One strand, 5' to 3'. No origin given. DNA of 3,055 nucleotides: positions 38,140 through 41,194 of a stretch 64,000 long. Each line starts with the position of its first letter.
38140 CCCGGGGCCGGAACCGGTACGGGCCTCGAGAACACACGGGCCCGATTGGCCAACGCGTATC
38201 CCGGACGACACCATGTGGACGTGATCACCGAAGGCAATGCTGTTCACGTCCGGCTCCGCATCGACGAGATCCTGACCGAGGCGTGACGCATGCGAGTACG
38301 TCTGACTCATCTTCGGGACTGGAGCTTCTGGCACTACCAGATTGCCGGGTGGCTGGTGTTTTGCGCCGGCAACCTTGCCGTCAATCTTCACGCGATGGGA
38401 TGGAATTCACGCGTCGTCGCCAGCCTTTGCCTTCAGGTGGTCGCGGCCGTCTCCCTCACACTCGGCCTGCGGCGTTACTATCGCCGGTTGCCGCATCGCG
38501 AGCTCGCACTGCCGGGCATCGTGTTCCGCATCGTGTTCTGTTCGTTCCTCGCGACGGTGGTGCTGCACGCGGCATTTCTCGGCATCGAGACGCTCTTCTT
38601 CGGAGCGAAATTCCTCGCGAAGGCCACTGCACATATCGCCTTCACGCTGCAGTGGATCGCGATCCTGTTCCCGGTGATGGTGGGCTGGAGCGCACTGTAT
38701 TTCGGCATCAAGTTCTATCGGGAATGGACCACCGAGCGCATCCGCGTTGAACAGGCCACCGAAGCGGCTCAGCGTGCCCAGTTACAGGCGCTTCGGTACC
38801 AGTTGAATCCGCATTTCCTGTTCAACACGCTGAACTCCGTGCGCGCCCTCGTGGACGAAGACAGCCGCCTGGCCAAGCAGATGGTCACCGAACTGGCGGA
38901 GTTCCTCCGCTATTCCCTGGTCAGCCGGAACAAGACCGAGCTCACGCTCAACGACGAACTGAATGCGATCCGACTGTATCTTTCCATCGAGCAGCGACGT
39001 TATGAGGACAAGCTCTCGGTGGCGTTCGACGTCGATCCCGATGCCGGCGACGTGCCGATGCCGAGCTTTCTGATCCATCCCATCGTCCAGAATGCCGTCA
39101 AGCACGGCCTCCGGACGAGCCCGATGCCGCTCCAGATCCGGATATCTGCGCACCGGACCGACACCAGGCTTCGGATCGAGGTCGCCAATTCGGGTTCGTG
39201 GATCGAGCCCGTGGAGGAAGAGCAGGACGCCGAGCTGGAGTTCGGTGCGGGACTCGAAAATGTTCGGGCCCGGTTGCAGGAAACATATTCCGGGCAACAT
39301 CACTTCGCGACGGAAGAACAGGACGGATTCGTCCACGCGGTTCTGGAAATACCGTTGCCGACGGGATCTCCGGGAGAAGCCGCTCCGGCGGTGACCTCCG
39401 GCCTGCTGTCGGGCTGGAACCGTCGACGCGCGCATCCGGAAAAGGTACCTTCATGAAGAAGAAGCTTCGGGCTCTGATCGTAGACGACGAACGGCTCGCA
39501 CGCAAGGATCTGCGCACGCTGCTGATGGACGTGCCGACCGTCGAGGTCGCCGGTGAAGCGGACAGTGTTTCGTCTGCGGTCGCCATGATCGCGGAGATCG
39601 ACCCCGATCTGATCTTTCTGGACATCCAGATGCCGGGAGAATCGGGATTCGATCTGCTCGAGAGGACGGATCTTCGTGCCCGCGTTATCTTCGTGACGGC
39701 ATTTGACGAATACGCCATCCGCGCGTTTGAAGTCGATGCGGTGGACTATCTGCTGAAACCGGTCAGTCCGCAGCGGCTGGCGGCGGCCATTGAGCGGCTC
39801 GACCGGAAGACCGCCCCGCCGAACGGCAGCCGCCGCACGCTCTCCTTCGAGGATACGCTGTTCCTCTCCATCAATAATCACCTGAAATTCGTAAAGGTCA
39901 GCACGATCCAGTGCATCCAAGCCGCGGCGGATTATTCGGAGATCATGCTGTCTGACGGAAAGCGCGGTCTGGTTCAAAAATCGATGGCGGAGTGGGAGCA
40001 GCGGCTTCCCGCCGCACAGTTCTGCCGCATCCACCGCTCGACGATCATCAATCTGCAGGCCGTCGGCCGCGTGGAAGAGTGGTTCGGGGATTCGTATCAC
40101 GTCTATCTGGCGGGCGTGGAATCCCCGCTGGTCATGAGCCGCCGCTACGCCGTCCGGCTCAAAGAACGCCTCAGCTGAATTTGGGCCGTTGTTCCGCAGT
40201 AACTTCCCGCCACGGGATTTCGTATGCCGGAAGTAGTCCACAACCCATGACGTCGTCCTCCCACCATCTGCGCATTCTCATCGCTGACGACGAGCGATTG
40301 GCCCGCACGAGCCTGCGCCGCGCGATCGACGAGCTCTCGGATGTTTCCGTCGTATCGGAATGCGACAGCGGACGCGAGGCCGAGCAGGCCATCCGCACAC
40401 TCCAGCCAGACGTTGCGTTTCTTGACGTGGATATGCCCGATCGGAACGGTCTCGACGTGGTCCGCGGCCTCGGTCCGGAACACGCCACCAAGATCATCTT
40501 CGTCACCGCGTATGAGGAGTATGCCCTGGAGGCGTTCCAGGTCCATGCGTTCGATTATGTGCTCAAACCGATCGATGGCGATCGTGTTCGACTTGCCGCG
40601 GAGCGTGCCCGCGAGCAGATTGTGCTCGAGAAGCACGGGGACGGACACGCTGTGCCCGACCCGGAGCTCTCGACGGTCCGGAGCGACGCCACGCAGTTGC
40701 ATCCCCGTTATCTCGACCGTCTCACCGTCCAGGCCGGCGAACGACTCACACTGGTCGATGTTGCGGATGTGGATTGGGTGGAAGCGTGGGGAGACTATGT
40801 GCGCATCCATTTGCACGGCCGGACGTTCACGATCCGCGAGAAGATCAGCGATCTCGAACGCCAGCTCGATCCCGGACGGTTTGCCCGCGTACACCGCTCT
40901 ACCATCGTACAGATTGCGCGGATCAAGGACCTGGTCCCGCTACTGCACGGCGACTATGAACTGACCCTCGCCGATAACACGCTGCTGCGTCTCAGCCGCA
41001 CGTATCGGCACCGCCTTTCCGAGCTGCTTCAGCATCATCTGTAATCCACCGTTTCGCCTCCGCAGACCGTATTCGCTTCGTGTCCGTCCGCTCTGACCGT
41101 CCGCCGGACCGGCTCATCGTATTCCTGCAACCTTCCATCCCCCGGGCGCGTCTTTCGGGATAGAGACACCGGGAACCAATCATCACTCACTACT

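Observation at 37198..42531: Expanded LytTR signalling block: two paralogous 4TM histidine kinases, three LytTR regulators and a secreted HEAT-repeat protein, directly upstream of a SusC/SusD pair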

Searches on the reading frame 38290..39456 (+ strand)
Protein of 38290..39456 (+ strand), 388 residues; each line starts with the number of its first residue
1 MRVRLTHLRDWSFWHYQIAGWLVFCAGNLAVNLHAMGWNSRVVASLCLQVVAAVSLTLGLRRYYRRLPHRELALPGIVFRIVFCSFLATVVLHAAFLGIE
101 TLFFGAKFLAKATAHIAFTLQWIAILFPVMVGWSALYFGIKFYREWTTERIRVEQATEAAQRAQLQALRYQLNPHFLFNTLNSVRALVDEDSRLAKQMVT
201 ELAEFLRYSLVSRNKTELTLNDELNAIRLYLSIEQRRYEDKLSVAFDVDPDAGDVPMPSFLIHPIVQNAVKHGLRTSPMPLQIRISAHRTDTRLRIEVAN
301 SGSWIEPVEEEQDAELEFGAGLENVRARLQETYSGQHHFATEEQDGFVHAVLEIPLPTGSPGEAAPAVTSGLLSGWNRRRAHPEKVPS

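Call 3: search_protein_families(library=pfam, proteins=[window:38290-39456:+], max_evalue=0.01)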
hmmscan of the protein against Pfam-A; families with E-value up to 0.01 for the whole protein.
window:38290-39456:+ (388 aa): 3 families
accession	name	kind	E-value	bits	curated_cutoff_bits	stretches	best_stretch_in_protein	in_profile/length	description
PF06580.19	His_kinase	-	1e-25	90.2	25.2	1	163-242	1-81/81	Histidine kinase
PF02518.31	HATPase_c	-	1.2e-05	26.1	26.4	1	263-357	11-110/111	Histidine kinase-, DNA gyrase B-, and HSP90-like ATPase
PF13581.12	HATPase_c_2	-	0.00015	22.2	27.4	1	266-316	40-89/127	Histidine kinase-like ATPase domain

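Call 76: search_protein_families(library=ncbifam, proteins=[window:38290-39456:+], max_evalue=0.001)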
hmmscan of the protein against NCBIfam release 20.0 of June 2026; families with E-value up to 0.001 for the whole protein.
window:38290-39456:+ (388 aa): 0 families

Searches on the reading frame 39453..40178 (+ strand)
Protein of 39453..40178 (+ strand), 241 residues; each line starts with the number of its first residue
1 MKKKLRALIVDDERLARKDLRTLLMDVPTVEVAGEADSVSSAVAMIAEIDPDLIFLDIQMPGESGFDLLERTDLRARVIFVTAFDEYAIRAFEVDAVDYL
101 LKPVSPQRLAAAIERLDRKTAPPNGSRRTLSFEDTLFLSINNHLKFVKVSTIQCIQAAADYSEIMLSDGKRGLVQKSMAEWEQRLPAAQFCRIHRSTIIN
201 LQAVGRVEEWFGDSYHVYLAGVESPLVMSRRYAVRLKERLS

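Call 3: search_protein_families(library=pfam, proteins=[window:39453-40178:+], max_evalue=0.01)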
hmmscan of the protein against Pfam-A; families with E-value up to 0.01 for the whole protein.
window:39453-40178:+ (241 aa): 2 families
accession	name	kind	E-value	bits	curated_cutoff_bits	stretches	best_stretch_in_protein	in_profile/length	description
PF00072.30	Response_reg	-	3.2e-23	82.5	30.2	1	8-114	2-111/111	Response regulator receiver domain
PF04397.21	LytTR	-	6e-20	71.7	22.6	1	144-240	3-97/98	LytTr DNA-binding domain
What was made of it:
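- Checked: Regulators: RR1 (39453-40178), RR2 (40247-41044) and RR3 (41800-42531) are each REC + LytTR above Pfam cutoffs (call 3).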

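Call 76: search_protein_families(library=ncbifam, proteins=[window:39453-40178:+], max_evalue=0.001)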
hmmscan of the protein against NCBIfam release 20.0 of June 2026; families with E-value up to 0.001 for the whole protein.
window:39453-40178:+ (241 aa): 86 families (the best 25 are shown)
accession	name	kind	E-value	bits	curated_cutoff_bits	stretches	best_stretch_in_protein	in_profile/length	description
NF008677.0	PRK11697.1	equivalog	6.4e-45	153.4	246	1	5-240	2-235/238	two-component system response regulator BtsR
NF010684.1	PRK14084.1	equivalog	3.3e-41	141.7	375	1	5-239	1-251/254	response regulator transcription factor LytR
NF007935.0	PRK10651.1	equivalog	3.5e-17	62.3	250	1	3-115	5-122/216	two-component system response regulator NarL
NF007708.0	PRK10403.1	equivalog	1.2e-15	57.5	343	1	5-114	7-121/215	nitrate/nitrite response regulator protein NarP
NF001965.0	PRK00742.1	subfamily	9.1e-15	54.7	293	1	3-106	2-111/357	chemotaxis-specific protein-glutamate methyltransferase CheB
TIGR02154.1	PhoB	equivalog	1.8e-13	50.4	296.2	1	6-135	4-137/226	phosphate regulon transcriptional regulator PhoB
NF052445.1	RespRegMctR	equivalog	2.8e-13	49.7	300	1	5-116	2-118/205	two-component system response regulator MctR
TIGR02875.1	spore_0_A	equivalog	3.4e-13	49.5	200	1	3-121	1-126/262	sporulation transcription factor Spo0A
NF045944.1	ResRegRpaBCyano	equivalog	7.4e-13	48.4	330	1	8-124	1-119/229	response regulator transcription factor RpaB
NF011896.0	PRK15369.1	equivalog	1.1e-12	48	242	1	4-115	3-119/211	two component system response regulator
NF006623.1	PRK09191.1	subfamily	4.5e-12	46.3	240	1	6-115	139-250/258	PhyR family response regulator anti-anti-sigma factor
NF007018.1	PRK09483.1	equivalog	1.5e-11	44.4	280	1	7-116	4-118/217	UvrY/SirA/GacA family response regulator transcription factor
NF008469.0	PRK11361.1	equivalog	1.9e-11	43.3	714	1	1-115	1-118/461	acetoacetate metabolism transcriptional regulator AtoC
NF047785.1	respo_reg_MadR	equivalog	2.3e-11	43.4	300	1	6-119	2-123/209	MadR family response regulator transcription factor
TIGR01818.1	ntrC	equivalog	2.7e-11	42.9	558.6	1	8-123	2-120/463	nitrogen regulation protein NR(I)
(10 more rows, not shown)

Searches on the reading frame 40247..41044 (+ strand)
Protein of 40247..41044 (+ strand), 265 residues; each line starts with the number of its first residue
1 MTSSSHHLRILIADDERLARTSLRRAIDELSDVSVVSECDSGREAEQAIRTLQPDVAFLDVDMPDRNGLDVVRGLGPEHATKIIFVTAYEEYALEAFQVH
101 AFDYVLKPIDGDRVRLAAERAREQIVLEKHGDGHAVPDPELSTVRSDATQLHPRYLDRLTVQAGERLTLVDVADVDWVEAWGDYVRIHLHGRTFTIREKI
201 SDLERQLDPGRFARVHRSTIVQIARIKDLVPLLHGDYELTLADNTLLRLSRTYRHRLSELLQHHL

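Call 3: search_protein_families(library=pfam, proteins=[window:40247-41044:+], max_evalue=0.01)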
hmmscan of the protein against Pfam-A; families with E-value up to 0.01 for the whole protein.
window:40247-41044:+ (265 aa): 3 families
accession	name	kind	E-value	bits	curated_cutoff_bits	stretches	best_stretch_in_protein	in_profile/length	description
PF00072.30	Response_reg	-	4.7e-24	85.1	30.2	1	10-116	1-108/111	Response regulator receiver domain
PF04397.21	LytTR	-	5.8e-22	78.2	22.6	1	166-261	2-97/98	LytTr DNA-binding domain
PF04508.17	Pox_A_type_inc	-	0.0028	17.9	21.4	0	197-208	7-18/23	Viral A-type inclusion protein repeat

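Call 76: search_protein_families(library=ncbifam, proteins=[window:40247-41044:+], max_evalue=0.001)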
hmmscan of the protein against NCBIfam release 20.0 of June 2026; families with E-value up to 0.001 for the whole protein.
window:40247-41044:+ (265 aa): 76 families (the best 25 are shown)
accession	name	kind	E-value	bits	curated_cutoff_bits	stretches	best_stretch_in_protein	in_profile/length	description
NF008677.0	PRK11697.1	equivalog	2.2e-43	148.3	246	1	8-261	2-235/238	two-component system response regulator BtsR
NF010684.1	PRK14084.1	equivalog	5.9e-35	121.2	375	1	9-256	2-247/254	response regulator transcription factor LytR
NF001965.0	PRK00742.1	subfamily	2e-18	66.7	293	1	7-121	3-119/357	chemotaxis-specific protein-glutamate methyltransferase CheB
NF008469.0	PRK11361.1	equivalog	7e-16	58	714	1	8-123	5-121/461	acetoacetate metabolism transcriptional regulator AtoC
NF007935.0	PRK10651.1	equivalog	4e-14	52.3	250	1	6-126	5-129/216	two-component system response regulator NarL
NF009206.0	PRK12555.1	subfamily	6.5e-14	51.6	342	1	9-115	2-112/340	chemotaxis-specific protein-glutamate methyltransferase CheB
NF011896.0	PRK15369.1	equivalog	2.2e-13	50.3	242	1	7-118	3-116/211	two component system response regulator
TIGR01818.1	ntrC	equivalog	1.1e-12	47.6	558.6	1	10-124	1-116/463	nitrogen regulation protein NR(I)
NF033791.1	ActR_PrrA_rreg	equivalog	4.7e-12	46.2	250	1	10-122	4-117/173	ActR/PrrA/RegA family redox response regulator transcription factor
NF007018.1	PRK09483.1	equivalog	1.8e-11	44.1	280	1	9-109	3-106/217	UvrY/SirA/GacA family response regulator transcription factor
NF007419.0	PRK09958.1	equivalog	3.2e-11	43.2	251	1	11-108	4-103/204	acid-sensing system DNA-binding response regulator EvgA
NF041367.1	CheY_Halo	equivalog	4.3e-11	43.2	200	1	10-115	1-107/114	chemotaxis protein CheY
NF047785.1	respo_reg_MadR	equivalog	5.7e-11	42.2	300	1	8-113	1-112/209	MadR family response regulator transcription factor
TIGR02875.1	spore_0_A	equivalog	8.2e-11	41.6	200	1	7-112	2-112/262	sporulation transcription factor Spo0A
NF052445.1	RespRegMctR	equivalog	1.5e-10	40.8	300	1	8-119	2-116/205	two-component system response regulator MctR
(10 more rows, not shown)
